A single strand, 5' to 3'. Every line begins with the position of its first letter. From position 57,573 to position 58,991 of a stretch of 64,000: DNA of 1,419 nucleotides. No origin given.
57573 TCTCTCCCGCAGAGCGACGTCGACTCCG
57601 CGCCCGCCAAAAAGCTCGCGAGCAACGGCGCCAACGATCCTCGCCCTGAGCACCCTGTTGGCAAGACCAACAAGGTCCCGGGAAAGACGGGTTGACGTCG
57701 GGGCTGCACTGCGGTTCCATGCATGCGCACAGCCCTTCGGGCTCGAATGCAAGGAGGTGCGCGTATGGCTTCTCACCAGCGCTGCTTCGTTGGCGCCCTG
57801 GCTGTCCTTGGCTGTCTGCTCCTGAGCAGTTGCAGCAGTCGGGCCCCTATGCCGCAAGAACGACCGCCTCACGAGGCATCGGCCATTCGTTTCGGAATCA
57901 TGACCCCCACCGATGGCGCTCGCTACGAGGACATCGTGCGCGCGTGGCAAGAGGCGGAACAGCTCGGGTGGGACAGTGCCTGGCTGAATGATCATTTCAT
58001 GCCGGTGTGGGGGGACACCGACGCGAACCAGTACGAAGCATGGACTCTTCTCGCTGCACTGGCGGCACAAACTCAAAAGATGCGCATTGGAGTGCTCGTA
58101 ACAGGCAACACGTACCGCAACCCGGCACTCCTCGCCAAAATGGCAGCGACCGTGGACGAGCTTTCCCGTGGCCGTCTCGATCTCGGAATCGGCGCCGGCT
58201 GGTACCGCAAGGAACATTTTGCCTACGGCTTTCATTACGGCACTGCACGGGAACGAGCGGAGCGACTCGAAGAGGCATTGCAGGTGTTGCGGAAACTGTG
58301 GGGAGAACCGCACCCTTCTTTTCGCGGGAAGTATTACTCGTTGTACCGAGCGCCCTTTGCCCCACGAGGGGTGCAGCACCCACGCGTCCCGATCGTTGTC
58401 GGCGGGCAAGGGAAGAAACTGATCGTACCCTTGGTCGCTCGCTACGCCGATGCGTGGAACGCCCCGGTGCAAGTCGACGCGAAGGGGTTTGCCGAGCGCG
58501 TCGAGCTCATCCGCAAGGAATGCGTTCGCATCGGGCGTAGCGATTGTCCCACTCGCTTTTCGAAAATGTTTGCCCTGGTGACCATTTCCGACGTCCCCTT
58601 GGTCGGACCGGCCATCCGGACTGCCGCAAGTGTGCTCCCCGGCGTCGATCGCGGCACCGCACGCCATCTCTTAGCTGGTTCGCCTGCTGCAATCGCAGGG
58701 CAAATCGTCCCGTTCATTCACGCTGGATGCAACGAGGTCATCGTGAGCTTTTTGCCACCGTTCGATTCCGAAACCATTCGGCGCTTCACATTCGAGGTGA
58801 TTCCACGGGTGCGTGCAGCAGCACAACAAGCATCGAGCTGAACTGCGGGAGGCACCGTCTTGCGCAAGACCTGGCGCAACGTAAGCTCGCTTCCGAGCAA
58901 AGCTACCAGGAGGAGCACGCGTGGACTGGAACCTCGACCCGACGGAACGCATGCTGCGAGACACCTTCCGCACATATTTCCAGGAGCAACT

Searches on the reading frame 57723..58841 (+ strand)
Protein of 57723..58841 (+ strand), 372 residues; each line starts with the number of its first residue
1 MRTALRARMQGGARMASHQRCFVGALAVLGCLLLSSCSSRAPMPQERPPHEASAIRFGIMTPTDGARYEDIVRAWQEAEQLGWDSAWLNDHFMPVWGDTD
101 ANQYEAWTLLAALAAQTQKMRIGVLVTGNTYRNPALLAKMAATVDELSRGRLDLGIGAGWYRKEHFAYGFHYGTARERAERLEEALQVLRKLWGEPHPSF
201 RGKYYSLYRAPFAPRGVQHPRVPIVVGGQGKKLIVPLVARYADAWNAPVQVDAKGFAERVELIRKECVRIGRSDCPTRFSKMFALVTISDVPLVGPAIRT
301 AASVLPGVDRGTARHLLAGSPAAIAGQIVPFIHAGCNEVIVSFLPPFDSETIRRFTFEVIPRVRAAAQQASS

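Call 8: search_protein_families(library=pfam, proteins=[window:57723-58841:+], max_evalue=0.0001)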
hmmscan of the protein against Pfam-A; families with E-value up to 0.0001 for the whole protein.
window:57723-58841:+ (372 aa): 1 family
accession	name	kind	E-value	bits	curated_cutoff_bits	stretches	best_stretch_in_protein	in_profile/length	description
PF00296.26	Bac_luciferase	-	2.7e-48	165.4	27.9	1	56-279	2-222/314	Luciferase-like monooxygenase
